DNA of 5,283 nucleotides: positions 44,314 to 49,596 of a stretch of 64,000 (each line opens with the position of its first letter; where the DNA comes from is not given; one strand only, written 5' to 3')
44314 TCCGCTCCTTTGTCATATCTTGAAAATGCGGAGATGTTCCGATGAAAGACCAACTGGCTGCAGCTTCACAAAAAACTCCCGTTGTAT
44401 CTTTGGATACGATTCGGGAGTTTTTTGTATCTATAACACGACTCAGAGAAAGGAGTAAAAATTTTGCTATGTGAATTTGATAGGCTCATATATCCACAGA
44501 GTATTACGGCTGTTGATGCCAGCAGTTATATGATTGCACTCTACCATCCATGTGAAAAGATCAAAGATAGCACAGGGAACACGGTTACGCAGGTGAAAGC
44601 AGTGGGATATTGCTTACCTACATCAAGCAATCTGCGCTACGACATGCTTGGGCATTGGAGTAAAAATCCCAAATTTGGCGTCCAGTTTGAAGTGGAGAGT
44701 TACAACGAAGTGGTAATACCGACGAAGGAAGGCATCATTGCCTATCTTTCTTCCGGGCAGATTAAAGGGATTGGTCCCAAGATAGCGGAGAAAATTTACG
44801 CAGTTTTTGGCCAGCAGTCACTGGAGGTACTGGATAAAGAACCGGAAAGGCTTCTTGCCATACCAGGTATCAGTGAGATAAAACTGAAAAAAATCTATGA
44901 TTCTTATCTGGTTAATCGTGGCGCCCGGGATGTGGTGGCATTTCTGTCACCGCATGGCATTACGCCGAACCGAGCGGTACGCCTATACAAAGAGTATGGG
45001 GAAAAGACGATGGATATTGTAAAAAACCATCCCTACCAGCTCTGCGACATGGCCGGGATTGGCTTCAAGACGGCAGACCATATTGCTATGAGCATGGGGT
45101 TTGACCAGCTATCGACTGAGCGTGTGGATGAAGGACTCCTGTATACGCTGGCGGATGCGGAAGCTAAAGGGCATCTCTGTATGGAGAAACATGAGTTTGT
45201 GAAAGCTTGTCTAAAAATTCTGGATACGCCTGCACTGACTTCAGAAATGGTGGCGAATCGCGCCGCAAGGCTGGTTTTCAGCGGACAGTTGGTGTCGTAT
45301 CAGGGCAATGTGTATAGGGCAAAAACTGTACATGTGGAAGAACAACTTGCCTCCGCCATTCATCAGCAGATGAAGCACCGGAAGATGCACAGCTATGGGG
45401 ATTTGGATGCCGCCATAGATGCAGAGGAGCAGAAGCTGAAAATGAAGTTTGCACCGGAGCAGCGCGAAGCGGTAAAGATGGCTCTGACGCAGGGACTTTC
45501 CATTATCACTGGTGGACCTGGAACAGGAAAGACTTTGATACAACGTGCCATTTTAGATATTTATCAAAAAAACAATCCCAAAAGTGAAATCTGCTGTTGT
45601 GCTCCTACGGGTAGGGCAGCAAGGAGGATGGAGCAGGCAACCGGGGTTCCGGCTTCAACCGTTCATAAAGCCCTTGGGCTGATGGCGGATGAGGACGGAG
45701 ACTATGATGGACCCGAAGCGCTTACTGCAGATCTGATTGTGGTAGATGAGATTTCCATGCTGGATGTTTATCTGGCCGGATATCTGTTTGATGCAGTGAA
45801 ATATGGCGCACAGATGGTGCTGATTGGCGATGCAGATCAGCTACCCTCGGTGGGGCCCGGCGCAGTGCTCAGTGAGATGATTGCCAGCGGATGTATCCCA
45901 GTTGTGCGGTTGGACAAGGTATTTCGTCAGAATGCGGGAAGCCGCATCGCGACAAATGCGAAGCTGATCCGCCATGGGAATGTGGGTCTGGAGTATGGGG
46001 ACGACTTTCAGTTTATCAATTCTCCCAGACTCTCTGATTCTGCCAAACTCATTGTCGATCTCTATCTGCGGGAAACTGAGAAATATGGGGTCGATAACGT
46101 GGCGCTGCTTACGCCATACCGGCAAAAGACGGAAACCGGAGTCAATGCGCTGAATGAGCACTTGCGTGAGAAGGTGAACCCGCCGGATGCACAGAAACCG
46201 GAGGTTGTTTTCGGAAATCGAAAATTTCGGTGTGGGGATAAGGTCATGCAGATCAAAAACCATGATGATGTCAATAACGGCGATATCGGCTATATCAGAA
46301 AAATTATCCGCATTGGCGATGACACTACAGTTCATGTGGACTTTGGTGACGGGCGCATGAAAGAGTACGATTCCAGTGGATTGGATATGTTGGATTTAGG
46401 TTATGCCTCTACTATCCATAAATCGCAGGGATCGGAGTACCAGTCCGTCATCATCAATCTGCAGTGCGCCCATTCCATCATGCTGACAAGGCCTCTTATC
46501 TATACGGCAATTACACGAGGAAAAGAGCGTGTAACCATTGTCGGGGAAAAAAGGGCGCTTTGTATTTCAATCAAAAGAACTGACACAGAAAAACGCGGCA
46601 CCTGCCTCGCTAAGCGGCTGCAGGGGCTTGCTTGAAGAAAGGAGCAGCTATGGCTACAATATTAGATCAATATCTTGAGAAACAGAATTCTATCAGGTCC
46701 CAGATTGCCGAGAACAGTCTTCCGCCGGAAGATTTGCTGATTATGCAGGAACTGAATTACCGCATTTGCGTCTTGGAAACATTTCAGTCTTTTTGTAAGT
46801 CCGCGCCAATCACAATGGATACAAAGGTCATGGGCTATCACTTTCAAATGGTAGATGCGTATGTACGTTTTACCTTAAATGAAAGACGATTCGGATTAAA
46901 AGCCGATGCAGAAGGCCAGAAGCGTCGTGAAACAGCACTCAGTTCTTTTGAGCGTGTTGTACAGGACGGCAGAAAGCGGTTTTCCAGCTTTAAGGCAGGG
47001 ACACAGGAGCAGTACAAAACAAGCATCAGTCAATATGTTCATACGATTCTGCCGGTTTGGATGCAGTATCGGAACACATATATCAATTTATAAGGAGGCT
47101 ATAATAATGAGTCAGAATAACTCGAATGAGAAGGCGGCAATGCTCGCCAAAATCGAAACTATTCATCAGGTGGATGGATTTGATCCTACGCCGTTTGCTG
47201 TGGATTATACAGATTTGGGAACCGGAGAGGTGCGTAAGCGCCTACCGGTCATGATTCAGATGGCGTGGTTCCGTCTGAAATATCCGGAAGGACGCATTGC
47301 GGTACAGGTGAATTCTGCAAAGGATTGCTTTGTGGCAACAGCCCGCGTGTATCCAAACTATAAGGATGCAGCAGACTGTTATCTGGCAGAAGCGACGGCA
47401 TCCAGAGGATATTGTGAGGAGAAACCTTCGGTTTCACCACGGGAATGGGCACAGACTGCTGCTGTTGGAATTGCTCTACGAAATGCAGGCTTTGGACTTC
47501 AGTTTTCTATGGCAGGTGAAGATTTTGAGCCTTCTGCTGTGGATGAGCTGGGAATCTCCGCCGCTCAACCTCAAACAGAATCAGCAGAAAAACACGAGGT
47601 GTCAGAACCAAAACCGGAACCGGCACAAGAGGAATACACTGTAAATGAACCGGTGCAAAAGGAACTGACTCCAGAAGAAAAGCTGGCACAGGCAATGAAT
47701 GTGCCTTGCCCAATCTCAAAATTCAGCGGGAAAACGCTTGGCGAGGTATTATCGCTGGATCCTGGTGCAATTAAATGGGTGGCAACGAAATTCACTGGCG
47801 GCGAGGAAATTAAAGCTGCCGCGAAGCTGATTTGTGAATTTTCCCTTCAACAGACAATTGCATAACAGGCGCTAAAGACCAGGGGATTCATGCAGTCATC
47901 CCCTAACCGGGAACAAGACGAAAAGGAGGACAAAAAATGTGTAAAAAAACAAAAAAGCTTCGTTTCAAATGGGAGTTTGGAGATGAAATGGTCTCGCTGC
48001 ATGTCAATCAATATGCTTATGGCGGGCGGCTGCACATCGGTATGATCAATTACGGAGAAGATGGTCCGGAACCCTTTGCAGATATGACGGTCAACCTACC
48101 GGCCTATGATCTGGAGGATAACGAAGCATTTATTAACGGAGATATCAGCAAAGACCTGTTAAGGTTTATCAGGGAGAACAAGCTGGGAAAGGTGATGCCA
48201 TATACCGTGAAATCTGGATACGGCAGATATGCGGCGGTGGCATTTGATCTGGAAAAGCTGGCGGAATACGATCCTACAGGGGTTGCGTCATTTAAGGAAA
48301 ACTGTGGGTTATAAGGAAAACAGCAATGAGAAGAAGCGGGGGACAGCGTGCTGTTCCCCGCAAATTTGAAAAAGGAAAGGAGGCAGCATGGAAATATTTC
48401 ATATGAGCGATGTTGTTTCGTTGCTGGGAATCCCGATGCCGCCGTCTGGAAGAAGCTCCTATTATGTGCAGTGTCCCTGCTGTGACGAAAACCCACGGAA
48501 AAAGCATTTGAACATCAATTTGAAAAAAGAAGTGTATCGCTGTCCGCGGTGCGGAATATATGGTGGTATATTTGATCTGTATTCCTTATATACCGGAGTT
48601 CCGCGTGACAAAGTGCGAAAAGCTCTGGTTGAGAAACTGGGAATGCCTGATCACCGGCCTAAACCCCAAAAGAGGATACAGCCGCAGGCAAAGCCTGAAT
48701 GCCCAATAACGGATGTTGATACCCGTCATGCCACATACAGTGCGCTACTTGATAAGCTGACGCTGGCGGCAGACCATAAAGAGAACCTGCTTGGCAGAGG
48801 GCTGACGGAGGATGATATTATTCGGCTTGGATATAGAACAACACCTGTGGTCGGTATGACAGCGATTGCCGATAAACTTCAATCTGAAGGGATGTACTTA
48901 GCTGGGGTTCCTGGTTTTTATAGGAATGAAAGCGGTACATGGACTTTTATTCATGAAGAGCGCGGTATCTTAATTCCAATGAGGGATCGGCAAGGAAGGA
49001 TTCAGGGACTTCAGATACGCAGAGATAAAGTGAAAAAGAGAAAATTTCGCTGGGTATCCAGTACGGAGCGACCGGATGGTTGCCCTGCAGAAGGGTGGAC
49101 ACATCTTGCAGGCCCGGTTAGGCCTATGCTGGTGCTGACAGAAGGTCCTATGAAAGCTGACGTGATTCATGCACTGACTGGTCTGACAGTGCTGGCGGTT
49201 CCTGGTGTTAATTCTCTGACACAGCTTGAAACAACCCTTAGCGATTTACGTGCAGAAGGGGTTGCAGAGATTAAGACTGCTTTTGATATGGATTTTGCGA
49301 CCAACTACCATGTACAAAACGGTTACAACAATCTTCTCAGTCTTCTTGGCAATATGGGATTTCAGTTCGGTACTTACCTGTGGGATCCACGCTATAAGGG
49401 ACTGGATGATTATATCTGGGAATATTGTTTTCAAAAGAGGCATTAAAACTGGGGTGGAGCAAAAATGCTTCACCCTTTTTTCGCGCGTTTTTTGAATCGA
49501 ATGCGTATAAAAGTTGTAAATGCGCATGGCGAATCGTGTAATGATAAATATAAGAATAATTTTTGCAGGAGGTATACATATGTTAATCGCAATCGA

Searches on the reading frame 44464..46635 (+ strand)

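Call 15: search_protein_families(library=pfam, proteins=[window:44464-46635:+], max_evalue=0.01)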
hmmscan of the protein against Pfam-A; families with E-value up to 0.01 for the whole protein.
window:44464-46635:+ (723 aa): 15 families
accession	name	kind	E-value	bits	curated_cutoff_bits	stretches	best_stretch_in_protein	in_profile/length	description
PF13245.12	AAA_19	-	2.6e-39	134.9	25.1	1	333-465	1-134/134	AAA domain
PF13604.12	AAA_30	-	1.3e-38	133.1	27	1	330-508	3-174/191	AAA domain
PF14490.11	HHH_RecD2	-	2.2e-34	117.7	27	1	151-239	2-92/92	ATP-dependent RecD2 DNA helicase HHH domain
PF18335.7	SH3_13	-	1.9e-18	66.4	41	1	563-627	1-65/65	ATP-dependent RecD-like DNA helicase SH3 domain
PF13538.12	UvrD_C_2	-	8.1e-15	54.9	27.4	1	646-693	2-52/52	UvrD-like helicase C-terminal domain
PF14520.12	HHH_5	-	2.6e-13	50.7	27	1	99-146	6-53/57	Helix-hairpin-helix domain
PF13086.12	AAA_11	-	1.4e-07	32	27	1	331-385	4-64/257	AAA domain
PF01443.25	Viral_helicase1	-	1.9e-07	31.6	21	1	641-693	178-227/228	Viral superfamily 1 RNA helicase core domain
PF23139.1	OB_YrrC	-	6.1e-07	29.7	27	1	41-83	32-74/76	ATP-dependent DNA helicase YrrC, OB-fold domain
PF00580.27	UvrD-helicase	-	1.3e-05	25.4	23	1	331-391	3-63/271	UvrD/REP helicase N-terminal domain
PF10391.15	DNA_pol_lambd_f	-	5.1e-05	23.4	29.8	0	162-206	5-49/51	Fingers domain of DNA polymerase lambda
PF00633.29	HHH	-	8.2e-05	22.7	24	0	99-113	15-29/30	Helix-hairpin-helix motif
PF13401.12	AAA_22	-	0.00028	21.6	27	1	342-457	4-124/130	AAA domain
PF20720.3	nSTAND3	-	0.00098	19.3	27.2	0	334-367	8-41/155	Novel STAND NTPase 3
PF00270.35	DEAD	-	0.0058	16.8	26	0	331-399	2-71/167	DEAD/DEAH box helicase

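Call 62: search_protein_families(library=phrogs, proteins=[window:44464-46635:+], max_evalue=0.01)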
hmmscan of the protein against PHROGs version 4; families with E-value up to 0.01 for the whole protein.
window:44464-46635:+ (723 aa): 7 families
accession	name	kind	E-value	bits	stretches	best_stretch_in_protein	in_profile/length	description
phrog_4412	-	DNA, RNA and nucleotide metabolism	7.9e-155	518.1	1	16-717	20-736/743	exonuclease V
phrog_325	-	DNA, RNA and nucleotide metabolism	3.1e-70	238.6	1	287-703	427-877/986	Dda-like helicase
phrog_1967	-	DNA, RNA and nucleotide metabolism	4.1e-09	36.6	1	300-358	125-181/776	DNA helicase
phrog_25411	-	unknown function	1.1e-07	31.9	0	416-463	348-392/627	-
phrog_25471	-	unknown function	4.8e-06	27.7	1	327-409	1-97/162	-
phrog_16259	-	DNA, RNA and nucleotide metabolism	0.00078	19.8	1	266-377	57-164/330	DNA helicase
phrog_16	-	DNA, RNA and nucleotide metabolism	0.0009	18.5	1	271-382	241-327/986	DNA helicase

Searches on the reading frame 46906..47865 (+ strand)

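Call 15: search_protein_families(library=pfam, proteins=[window:46906-47865:+], max_evalue=0.01)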
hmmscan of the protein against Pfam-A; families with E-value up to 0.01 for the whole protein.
window:46906-47865:+ (319 aa): 1 family
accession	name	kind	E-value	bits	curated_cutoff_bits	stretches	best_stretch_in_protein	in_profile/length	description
PF20600.3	ExoX-like_C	-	0.002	17.9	26.5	1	272-293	5-26/30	Exodeoxyribonuclease X-like C-terminal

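Call 62: search_protein_families(library=phrogs, proteins=[window:46906-47865:+], max_evalue=0.01)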
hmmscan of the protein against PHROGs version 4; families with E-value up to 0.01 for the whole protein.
window:46906-47865:+ (319 aa): 2 families
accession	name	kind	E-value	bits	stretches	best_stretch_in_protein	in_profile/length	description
phrog_11717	-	unknown function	0.00014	22.6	1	118-209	36-126/208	-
phrog_10048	-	unknown function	0.0013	19.1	1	251-316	174-239/273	-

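Call 64: search_protein_families(library=ncbifam, proteins=[window:46906-47865:+], max_evalue=0.01)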
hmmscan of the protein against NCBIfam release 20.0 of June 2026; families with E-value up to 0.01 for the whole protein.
window:46906-47865:+ (319 aa): 0 families

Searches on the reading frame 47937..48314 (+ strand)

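Call 56: search_protein_families(library=pfam, proteins=[window:47937-48314:+], max_evalue=0.1)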
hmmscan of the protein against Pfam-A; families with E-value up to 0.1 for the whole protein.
window:47937-48314:+ (125 aa): 1 family
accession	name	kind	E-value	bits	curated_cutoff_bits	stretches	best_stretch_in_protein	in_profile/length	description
PF14190.11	DUF4313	-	4.8e-36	123.2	27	1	21-122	2-103/104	Domain of unknown function (DUF4313)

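Call 62: search_protein_families(library=phrogs, proteins=[window:47937-48314:+], max_evalue=0.01)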
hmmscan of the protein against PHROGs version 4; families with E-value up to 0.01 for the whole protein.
window:47937-48314:+ (125 aa): 0 families

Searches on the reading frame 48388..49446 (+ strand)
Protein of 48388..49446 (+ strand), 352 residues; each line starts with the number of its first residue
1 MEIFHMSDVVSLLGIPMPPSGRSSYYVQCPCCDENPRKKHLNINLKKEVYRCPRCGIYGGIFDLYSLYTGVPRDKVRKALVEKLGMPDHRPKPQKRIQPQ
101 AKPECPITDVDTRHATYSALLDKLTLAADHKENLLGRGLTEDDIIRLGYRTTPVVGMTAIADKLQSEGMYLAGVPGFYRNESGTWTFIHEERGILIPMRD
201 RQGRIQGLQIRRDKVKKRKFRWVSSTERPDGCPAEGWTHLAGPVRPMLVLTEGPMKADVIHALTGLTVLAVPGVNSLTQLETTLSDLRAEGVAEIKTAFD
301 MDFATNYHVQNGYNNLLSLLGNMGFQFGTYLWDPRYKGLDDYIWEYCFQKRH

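Call 17: search_protein_families(library=pfam, proteins=[window:48388-49446:+], max_evalue=0.001)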
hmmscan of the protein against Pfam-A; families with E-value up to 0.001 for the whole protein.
window:48388-49446:+ (352 aa): 0 families

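Call 46: search_protein_families(library=pfam, proteins=[window:48388-49446:+], max_evalue=1)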
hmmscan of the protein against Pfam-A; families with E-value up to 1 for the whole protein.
window:48388-49446:+ (352 aa): 3 families
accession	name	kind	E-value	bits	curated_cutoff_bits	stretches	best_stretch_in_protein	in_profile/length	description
PF17032.10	Zn_ribbon_15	-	0.0028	18.8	28.9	1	4-56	15-59/73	zinc-ribbon family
PF25206.1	DUF7836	-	0.19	12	26.7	1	27-56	8-37/59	Domain of unknown function (DUF7836)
PF01807.25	Zn_ribbon_DnaG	-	0.19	12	24.9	1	20-72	28-77/98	CHC2 zinc finger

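Call 62: search_protein_families(library=phrogs, proteins=[window:48388-49446:+], max_evalue=0.01)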
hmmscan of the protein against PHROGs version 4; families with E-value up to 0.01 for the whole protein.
window:48388-49446:+ (352 aa): 4 families
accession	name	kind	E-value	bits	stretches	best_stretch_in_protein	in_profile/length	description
phrog_47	-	DNA, RNA and nucleotide metabolism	2.1e-09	37.5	1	7-212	32-200/947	DNA primase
phrog_6444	-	DNA, RNA and nucleotide metabolism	1.1e-07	32.1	1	23-211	34-221/577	DNA primase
phrog_5311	-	DNA, RNA and nucleotide metabolism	0.00053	19.3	1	20-76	93-151/692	helicase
phrog_2304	-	DNA, RNA and nucleotide metabolism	0.0021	19.2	1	16-67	25-73/133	DNA primase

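Call 64: search_protein_families(library=ncbifam, proteins=[window:48388-49446:+], max_evalue=0.01)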
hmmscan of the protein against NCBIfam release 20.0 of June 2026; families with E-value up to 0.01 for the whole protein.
window:48388-49446:+ (352 aa): 1 family
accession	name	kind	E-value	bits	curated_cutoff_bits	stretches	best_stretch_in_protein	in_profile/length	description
TIGR01391.1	dnaG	equivalog_domain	9.4e-09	34.6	283.6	1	6-213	16-221/414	DNA primase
